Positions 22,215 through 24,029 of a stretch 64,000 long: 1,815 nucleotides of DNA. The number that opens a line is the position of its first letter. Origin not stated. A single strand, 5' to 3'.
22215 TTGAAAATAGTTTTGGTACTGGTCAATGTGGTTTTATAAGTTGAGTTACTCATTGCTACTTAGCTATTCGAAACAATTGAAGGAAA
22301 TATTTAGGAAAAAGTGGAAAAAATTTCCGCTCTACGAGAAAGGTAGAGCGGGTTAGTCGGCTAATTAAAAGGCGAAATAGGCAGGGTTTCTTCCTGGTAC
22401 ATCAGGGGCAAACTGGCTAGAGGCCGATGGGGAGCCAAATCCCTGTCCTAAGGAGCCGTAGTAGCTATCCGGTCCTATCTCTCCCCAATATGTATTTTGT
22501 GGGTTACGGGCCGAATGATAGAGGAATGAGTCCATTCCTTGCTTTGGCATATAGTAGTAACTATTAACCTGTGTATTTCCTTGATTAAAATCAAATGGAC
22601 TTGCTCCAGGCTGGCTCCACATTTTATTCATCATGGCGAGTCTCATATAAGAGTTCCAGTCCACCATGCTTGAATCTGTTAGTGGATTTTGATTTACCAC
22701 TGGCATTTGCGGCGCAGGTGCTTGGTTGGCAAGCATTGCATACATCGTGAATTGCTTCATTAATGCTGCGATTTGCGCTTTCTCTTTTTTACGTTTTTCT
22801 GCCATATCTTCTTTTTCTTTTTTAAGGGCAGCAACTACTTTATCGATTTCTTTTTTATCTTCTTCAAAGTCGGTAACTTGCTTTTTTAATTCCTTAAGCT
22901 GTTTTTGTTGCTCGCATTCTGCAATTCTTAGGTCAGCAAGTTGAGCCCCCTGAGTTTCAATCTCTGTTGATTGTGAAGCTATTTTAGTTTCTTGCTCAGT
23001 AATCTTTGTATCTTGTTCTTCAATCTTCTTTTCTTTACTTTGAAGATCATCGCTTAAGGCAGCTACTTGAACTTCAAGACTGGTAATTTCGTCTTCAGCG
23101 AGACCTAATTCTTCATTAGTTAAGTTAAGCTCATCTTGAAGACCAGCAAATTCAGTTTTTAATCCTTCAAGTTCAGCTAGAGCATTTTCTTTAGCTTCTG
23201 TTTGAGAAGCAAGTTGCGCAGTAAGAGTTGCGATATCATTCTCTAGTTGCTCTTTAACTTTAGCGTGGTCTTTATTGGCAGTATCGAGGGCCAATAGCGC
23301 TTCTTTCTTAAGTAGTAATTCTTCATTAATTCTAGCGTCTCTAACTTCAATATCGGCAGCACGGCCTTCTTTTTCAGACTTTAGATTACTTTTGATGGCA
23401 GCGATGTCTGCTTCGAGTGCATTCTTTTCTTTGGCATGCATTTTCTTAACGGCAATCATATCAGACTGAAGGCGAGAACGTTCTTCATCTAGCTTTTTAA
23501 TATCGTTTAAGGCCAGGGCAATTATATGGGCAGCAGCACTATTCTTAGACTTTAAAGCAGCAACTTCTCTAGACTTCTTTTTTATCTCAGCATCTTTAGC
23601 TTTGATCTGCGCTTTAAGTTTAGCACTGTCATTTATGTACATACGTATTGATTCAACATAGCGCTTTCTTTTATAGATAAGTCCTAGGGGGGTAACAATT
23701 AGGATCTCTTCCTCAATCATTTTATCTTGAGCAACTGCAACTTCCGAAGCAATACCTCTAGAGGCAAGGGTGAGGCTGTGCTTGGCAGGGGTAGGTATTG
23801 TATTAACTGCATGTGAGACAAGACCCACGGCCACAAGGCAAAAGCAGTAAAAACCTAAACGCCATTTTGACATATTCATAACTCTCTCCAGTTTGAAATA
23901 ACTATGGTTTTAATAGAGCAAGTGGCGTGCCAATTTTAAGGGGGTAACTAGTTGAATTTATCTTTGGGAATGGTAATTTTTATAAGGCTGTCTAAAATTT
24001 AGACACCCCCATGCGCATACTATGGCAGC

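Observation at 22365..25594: Two paralogous exported coiled-coil proteins, each behind its own sigma-54-type promoter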

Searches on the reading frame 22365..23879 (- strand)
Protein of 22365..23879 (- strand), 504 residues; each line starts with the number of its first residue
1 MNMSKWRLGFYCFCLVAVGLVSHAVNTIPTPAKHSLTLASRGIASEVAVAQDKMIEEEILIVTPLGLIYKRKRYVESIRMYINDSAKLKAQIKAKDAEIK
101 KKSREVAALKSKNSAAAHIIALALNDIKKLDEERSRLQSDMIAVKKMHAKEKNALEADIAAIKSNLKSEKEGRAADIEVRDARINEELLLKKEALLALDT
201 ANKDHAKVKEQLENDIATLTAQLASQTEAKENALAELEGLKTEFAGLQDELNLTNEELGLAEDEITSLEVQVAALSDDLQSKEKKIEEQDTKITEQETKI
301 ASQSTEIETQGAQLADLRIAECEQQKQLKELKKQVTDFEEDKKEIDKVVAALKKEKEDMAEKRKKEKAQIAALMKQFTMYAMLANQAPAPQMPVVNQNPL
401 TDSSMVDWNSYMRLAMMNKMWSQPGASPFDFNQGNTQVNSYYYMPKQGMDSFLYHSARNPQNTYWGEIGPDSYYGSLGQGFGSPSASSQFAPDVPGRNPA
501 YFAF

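Call 4: search_protein_families(library=pfam, proteins=[window:22365-23879:-], max_evalue=0.1)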
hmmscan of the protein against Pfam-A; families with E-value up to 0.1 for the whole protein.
window:22365-23879:- (504 aa): 0 families

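Call 8: find_homologous_proteins(query=window:22365-23879:-, max_evalue=0.001)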
Query window:22365-23879:- (504 aa): 10 proteins with E <= 0.001 among 8000 candidates.
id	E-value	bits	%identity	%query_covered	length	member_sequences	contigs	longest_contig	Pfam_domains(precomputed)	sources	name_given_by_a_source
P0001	1.5e-290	982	90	100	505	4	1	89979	-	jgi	-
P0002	1.2e-206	705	68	100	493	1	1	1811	-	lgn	-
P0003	7.9e-146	505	47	100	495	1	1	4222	-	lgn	-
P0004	1.5e-145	504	51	100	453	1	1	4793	-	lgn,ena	-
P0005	5.6e-140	486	50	100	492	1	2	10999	-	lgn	-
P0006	5.3e-130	453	46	100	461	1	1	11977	-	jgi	jgi:predicted nucleic acid-binding Zn-ribbon protein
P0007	2.4e-124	434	44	100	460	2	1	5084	-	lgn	-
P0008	1.4e-123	432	44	100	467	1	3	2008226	-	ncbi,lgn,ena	-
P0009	2.1e-121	424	45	100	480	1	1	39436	-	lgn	-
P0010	6.9e-92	327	47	78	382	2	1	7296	-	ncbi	ncbi:MAG: putative nucleic acid-binding Zn-ribbon protein, partial [Bacteriovoracaceae bacterium]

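Call 14: find_encoding_contigs(protein=P0008, flank=10000, max_places=3)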
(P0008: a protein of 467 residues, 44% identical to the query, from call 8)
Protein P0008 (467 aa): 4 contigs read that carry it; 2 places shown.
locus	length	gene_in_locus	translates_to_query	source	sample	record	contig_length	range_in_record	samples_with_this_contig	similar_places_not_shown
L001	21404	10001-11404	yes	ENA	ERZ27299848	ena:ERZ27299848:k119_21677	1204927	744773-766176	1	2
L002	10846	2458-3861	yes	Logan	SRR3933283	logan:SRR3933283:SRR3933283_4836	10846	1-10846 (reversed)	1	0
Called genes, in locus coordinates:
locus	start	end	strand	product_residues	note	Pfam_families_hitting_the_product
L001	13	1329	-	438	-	PF00364:Biotin_lipoyl, PF25917:BSH_RND (faint), PF02817:E3_binding, PF00198:2-oxoacid_dh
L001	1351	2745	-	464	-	PF00890:FAD_binding_2 (weak), PF01134:GIDA (weak), PF03486:HI0933_like (faint), PF07992:Pyr_redox_2, PF12831:FAD_oxidored (weak), PF13738:Pyr_redox_3 (weak), PF00070:Pyr_redox, PF02852:Pyr_redox_dim, +1 more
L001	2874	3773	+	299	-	PF00929:RNase_T, PF16473:Rv2179c-like (weak)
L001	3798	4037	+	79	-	-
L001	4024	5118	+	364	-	PF04055:Radical_SAM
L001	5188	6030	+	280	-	PF04231:Endonuclease_1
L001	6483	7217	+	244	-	-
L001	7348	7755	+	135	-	-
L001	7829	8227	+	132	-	PF23198:PDE8A_N (weak), PF00072:Response_reg (weak)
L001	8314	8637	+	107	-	-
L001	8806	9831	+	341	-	-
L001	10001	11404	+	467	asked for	-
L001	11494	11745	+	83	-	-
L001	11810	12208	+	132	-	-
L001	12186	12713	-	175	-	PF00156:Pribosyltran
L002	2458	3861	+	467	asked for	-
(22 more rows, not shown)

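Call 15: find_encoding_contigs(protein=P0009, flank=10000, max_places=3)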
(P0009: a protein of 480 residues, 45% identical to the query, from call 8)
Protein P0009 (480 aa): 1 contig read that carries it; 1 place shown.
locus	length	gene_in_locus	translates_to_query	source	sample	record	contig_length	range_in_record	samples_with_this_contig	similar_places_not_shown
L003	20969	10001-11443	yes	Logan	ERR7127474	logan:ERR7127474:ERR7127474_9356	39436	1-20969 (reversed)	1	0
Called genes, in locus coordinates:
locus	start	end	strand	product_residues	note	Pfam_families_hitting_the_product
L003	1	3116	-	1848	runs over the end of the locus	PF16656:Pur_ac_phosph_N (faint), PF00041:fn3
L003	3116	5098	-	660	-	PF00041:fn3 (faint), PF16656:Pur_ac_phosph_N (faint)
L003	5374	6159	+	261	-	PF01618:MotA_ExbB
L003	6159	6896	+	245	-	PF13677:MotB_plug, PF00691:OmpA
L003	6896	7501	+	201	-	-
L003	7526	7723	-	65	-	PF11381:DUF3185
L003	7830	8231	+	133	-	PF23198:PDE8A_N (weak), PF00072:Response_reg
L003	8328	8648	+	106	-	-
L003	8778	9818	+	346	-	-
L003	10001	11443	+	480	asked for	-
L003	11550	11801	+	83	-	-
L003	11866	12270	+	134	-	PF11220:DUF3015 (weak)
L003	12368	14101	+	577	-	PF01368:DHH, PF02272:DHHA1, PF17768:RecJ_OB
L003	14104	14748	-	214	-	PF01182:Glucosamine_iso (weak)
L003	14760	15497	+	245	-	PF02585:PIG-L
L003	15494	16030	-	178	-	PF00160:Pro_isomerase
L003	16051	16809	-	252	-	-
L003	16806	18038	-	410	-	PF00070:Pyr_redox (weak), PF07992:Pyr_redox_2 (faint)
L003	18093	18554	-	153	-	PF07238:PilZ (weak)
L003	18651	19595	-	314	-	PF03193:RsgA_GTPase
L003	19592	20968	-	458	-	?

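Call 18: find_related_loci(query=A1, collection=genome_contigs, flank=8000)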
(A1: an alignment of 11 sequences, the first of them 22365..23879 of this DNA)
Query A1 (504 aa) in genome_contigs; peptide patterns used: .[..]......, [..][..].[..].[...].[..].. (x = any residue, [..] = any of these).
339 stretches matched a pattern; 3 encode a relative of the query (tblastn E <= 1e-3); 3 distinct loci.
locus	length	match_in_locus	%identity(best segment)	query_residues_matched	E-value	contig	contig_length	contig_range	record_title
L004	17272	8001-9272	48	1-483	4e-136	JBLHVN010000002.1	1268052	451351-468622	MAG: Sulfitobacter sp. isolate 3300046534_95 Ga0491194_0000002, whole genome shotgun sequence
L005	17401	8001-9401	44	1-504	2e-127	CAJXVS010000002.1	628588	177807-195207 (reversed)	MAG TPA_asm: uncultured Halobacteriovorax sp. isolate SRR3933283_bin.4_MetaBAT_v2.12.1_MAG genome assembly, contig: NODE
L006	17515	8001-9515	90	1-504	0e+0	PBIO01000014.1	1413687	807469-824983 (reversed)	MAG: Halobacteriovorax sp. isolate SP2999 165880, whole genome shotgun sequence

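Call 19: find_related_loci(query=A1, collection=metagenome_contigs, flank=6000)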
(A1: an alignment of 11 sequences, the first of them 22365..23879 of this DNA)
Query A1 (504 aa) in metagenome_contigs; peptide patterns used: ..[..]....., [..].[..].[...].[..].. (x = any residue, [..] = any of these).
600 stretches matched a pattern (row limit reached: there are more); 2 encode a relative of the query (tblastn E <= 1e-3); 2 distinct loci.
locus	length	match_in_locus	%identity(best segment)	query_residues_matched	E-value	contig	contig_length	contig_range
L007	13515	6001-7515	90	1-504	0e+0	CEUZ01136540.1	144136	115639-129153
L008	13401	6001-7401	44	1-504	1e-127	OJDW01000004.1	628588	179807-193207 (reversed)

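Call 20: find_encoding_contigs(protein=P0004, flank=6000, max_places=1)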
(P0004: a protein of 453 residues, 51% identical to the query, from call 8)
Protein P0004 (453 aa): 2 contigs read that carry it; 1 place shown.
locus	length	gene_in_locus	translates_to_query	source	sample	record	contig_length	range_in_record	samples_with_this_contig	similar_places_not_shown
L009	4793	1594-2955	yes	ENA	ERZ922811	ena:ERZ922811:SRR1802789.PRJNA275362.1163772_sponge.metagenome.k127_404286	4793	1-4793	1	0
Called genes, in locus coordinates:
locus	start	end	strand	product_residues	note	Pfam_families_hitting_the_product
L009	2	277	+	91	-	?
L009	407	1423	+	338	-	-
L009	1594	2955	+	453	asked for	-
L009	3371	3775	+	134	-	-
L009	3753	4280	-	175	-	PF00156:Pribosyltran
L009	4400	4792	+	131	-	?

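Call 21: find_encoding_contigs(protein=P0005, flank=6000, max_places=1)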
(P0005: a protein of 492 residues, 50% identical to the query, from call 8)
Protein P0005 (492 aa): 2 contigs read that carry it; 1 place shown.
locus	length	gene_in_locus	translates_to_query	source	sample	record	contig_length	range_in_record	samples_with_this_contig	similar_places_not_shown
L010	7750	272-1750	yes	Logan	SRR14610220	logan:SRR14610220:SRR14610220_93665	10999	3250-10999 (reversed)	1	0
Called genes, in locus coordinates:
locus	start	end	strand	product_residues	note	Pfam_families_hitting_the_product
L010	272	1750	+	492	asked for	-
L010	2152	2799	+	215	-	PF08308:PEGA, PF11220:DUF3015 (weak)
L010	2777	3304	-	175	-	PF00156:Pribosyltran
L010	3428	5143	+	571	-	PF01368:DHH, PF02272:DHHA1, PF17768:RecJ_OB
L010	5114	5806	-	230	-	PF01182:Glucosamine_iso (faint)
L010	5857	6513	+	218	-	PF02585:PIG-L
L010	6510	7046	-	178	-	PF00160:Pro_isomerase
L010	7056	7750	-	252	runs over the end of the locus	-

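Call 22: find_encoding_contigs(protein=P0006, flank=6000, max_places=1)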
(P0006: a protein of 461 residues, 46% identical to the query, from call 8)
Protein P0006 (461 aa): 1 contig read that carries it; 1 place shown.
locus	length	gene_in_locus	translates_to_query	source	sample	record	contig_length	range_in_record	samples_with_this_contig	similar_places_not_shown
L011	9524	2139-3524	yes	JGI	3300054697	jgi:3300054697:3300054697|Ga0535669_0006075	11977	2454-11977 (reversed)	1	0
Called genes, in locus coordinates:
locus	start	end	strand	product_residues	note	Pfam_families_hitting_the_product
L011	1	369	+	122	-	?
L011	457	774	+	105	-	-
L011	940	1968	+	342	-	-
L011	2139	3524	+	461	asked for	-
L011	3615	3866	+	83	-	-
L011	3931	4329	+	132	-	-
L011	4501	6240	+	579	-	PF01368:DHH, PF02272:DHHA1, PF17768:RecJ_OB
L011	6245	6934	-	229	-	PF01182:Glucosamine_iso (weak)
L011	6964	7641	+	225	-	PF02585:PIG-L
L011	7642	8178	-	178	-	PF00160:Pro_isomerase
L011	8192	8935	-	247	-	-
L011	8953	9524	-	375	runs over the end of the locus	PF00070:Pyr_redox (weak)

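Call 23: find_encoding_contigs(protein=P0003, flank=6000, max_places=1)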
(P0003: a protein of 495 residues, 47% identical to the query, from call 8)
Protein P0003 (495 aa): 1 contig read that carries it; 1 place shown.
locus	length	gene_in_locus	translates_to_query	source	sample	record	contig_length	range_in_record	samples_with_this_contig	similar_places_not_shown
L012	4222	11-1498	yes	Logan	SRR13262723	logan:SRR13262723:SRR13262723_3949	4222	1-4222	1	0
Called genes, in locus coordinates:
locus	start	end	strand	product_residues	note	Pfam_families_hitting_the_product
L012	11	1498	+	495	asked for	-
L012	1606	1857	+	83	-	-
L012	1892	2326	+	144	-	PF11220:DUF3015 (weak)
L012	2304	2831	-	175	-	PF00156:Pribosyltran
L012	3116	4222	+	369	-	?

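Call 41: search_protein_families(library=ncbifam, proteins=[window:22365-23879:-], max_evalue=0.1)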
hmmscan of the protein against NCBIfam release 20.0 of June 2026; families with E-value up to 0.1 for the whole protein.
window:22365-23879:- (504 aa): 7 families
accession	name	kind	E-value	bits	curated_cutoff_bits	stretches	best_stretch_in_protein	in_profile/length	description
TIGR02168.1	SMC_prok_B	equivalog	3.3e-12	45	567.35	1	48-375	636-952/1181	chromosome segregation protein SMC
TIGR04523.1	Mplasa_alph_rch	subfamily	7.6e-06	24.1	270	2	181-373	358-543/745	helix-rich protein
TIGR02169.1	SMC_prok_A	equivalog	1.1e-05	23.4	729.4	1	126-376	683-926/1165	chromosome segregation protein SMC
NF003034.1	PRK03918.1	equivalog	2.7e-05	22.4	700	2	73-252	176-355/878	DNA double-strand break repair ATPase Rad50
NF045487.1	ASRP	equivalog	0.00029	19.6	300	1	219-374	126-269/593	archaea-specific SMC-related protein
NF006542.0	PRK09039.1-1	equivalog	0.0062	15.5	388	1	255-373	45-163/627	peptidoglycan -binding protein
NF002572.0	PRK02224.1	equivalog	0.096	10.9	1087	1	129-370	163-414/888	DNA double-strand break repair ATPase Rad50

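Call 50: predict_structure(alignment_id=A1)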
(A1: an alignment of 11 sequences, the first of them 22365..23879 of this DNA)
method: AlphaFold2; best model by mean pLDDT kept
length: 504 residues; sequences in the alignment: 11
mean_pLDDT: 61.6   pTM: 0.24
mean pLDDT of the five models: 61.6, 60.1, 57.6, 54.3, 51.2
residues with pLDDT >= 90: 0; 70-90: 246; 50-70: 69; < 50: 189
segments of 3 or more residues with pLDDT < 50: 1-3, 19-76, 377-416, 419-504
pLDDT, mean of each block of 10 residues (from residue 1): 49 54 38 31 29 33 38 49 73 83 77 64 82 83 77 75 69 71 80 72 64 79 71 71 78 80 84 86 86 86 85 83 82 82 80 77 73 51 35 34 41 46 43 38 37 40 40 38 37 39 36
secondary structure, 60 per line:
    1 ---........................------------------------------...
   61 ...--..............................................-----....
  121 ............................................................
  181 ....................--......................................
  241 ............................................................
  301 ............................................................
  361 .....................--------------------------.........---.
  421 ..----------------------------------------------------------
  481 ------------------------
elements in order: H4-27 E58-63 E66-71 H72-111 H117-200 H203-381 H408-416
